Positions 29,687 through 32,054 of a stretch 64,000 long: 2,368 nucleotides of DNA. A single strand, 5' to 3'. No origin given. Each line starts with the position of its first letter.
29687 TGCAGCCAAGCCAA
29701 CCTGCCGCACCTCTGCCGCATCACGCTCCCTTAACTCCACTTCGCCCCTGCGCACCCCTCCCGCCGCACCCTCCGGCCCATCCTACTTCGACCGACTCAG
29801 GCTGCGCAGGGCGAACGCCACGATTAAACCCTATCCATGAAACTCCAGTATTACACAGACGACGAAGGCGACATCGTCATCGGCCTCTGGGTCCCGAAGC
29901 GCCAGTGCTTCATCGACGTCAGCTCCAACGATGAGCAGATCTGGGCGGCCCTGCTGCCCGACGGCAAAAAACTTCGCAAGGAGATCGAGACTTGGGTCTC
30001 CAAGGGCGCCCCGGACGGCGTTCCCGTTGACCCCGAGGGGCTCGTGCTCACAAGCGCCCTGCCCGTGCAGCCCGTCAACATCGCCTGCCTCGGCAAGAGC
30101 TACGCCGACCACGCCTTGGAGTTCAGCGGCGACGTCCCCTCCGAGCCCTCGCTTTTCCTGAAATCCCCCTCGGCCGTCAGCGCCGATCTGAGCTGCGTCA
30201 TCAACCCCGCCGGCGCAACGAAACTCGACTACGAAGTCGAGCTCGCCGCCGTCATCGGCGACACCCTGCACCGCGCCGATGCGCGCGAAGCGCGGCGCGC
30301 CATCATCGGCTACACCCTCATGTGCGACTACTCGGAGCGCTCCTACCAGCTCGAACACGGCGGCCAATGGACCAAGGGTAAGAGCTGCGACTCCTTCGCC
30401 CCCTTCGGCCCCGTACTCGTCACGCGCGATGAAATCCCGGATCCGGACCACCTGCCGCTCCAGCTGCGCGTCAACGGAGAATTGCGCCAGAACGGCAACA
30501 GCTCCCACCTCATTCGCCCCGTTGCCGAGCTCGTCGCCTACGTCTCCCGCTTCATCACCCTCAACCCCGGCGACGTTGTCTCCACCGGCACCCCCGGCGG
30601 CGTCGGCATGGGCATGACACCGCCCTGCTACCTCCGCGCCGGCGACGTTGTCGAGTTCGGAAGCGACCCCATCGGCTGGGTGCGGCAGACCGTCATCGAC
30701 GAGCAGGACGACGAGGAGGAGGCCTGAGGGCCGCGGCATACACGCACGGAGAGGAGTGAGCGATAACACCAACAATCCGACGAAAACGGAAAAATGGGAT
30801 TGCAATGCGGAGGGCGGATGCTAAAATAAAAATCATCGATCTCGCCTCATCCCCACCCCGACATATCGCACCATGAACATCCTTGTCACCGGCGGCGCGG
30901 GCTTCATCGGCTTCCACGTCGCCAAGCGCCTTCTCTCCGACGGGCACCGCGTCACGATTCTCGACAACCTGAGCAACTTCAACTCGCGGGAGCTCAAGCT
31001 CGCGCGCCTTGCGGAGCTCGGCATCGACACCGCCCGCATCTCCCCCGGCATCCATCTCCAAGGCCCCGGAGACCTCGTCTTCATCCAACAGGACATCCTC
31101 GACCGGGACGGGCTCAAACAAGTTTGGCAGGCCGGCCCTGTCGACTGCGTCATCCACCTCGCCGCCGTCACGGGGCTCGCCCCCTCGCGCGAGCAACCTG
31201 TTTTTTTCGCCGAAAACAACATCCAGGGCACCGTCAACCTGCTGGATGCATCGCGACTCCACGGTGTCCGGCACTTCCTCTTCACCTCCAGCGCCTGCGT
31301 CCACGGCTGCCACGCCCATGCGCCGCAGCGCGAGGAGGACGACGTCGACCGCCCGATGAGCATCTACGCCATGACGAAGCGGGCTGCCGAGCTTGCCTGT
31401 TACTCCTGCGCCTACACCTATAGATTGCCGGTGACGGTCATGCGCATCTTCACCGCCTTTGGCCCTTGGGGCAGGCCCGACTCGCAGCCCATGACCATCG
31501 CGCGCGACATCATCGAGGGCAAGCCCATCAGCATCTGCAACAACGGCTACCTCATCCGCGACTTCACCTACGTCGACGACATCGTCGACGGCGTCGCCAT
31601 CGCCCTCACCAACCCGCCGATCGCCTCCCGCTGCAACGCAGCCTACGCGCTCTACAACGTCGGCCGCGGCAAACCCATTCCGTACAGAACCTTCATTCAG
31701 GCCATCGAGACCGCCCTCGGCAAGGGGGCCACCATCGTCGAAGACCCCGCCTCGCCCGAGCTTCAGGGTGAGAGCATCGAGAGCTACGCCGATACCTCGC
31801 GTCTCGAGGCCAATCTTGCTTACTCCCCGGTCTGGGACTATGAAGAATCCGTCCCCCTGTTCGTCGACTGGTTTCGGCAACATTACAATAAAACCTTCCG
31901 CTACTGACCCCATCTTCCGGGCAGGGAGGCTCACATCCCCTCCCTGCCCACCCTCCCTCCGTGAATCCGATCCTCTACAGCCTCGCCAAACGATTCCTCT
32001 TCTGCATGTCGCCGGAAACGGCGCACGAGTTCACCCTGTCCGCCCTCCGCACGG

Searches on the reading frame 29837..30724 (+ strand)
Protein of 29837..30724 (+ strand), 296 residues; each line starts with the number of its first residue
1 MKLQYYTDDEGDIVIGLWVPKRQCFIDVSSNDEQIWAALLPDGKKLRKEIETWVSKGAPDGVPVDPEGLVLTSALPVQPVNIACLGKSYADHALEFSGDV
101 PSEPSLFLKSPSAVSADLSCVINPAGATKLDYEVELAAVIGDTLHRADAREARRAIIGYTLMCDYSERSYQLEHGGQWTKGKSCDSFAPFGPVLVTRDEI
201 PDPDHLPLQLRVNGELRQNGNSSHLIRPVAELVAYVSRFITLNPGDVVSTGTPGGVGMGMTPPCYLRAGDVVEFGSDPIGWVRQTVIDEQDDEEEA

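Call 14: search_protein_families(library=ncbifam, proteins=[window:29837-30724:+], max_evalue=0.01)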
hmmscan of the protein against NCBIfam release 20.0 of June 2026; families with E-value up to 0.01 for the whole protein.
window:29837-30724:+ (296 aa): 6 families
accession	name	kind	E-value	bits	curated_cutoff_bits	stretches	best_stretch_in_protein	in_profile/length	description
NF053535.1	DhyDRhmHlse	equivalog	9.9e-65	218.6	500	1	75-288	65-280/284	2,4-didehydro-3-deoxy-L-rhamnonate hydrolase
TIGR02303.1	HpaG-C-term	equivalog_domain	1.1e-46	159.4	276.4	1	72-289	35-245/245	4-hydroxyphenylacetate degradation bifunctional isomerase/decarboxylase, C-terminal subunit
NF007967.0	PRK10691.1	equivalog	1e-38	132.9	201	1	80-258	16-198/219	fumarylacetoacetate hydrolase family protein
NF011750.0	PRK15203.1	equivalog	9.5e-38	130.1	811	1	82-256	225-399/429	4-hydroxyphenylacetate degradation bifunctional isomerase/decarboxylase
NF009399.0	PRK12764.1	equivalog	1.4e-32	113.3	444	1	75-274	17-207/501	fumarylacetoacetate hydrolase family protein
TIGR02305.1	HpaG-N-term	equivalog_domain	1.6e-25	89.8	228.65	1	100-254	29-180/205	4-hydroxyphenylacetate degradation bifunctional isomerase/decarboxylase, N-terminal subunit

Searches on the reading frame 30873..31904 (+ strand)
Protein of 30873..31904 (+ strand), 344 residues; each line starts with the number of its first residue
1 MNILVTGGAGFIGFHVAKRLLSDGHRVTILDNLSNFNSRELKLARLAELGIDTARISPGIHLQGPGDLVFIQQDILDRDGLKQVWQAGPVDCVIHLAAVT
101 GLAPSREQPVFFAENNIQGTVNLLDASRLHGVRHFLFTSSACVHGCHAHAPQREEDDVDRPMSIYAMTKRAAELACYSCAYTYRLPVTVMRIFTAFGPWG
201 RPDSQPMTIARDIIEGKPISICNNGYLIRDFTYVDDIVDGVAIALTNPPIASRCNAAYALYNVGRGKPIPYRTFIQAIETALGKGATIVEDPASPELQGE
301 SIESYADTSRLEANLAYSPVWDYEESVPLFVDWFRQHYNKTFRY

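Call 14: search_protein_families(library=ncbifam, proteins=[window:30873-31904:+], max_evalue=0.01)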
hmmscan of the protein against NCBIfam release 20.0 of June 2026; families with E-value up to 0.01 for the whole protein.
window:30873-31904:+ (344 aa): 38 families (the best 25 are shown)
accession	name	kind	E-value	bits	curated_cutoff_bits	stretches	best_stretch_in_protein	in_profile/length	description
TIGR01179.1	galE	equivalog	4.3e-42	144.1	262.3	2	2-197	1-178/332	UDP-glucose 4-epimerase GalE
TIGR01181.1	dTDP_gluc_dehyt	equivalog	6e-36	124.1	365.1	1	2-338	1-315/321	dTDP-glucose 4,6-dehydratase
TIGR04180.1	EDH_00030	hypoth_equivalog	4e-31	108.2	475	1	3-314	1-289/297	NAD-dependent 4,6-dehydratase LegB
NF007956.0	PRK10675.1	subfamily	1.8e-29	102.9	394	1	1-319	1-314/338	UDP-glucose 4-epimerase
TIGR02197.1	heptose_epim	equivalog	4.6e-27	95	274.6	1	3-335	1-314/316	ADP-glyceromanno-heptose 6-epimerase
NF011728.1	PRK15181.1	equivalog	2.7e-25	89.1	760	1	3-337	18-340/348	Vi polysaccharide biosynthesis UDP-N-acetylglucosaminuronic acid C-4 epimerase TviC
NF007582.0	PRK10217.1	equivalog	1.9e-19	70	698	1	2-247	3-242/355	dTDP-glucose 4,6-dehydratase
NF042422.1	oxyalk_red_OleD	equivalog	2.9e-18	66.3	580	2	71-284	46-252/329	2-alkyl-3-oxoalkanoate reductase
NF007490.0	PRK10084.1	subfamily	1.3e-17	63.9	649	2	1-129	1-113/361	dTDP-glucose 4,6-dehydratase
TIGR03466.1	HpnA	hypoth_equivalog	2.1e-15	56.5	367.65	2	73-245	50-217/327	hopanoid-associated sugar epimerase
NF043036.1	ErythonDh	equivalog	2.3e-14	53.3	325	1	1-178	1-162/321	D-erythronate dehydrogenase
TIGR02622.1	CDP_4_6_dhtase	equivalog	3.1e-13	49.6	278.45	1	3-340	7-336/352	CDP-glucose 4,6-dehydratase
NF041015.1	UDPsulfquin_syn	equivalog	4.8e-12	45.5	575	1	1-127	1-130/384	UDP-sulfoquinovose synthase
NF047922.1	GDPFucSynFcl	equivalog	3e-11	43.3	500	1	74-338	38-305/308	GDP-L-fucose synthase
NF042423.1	oxyalk_red_Shew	equivalog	4.8e-11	42.3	580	1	2-270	10-245/331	2-alkyl-3-oxoalkanoate reductase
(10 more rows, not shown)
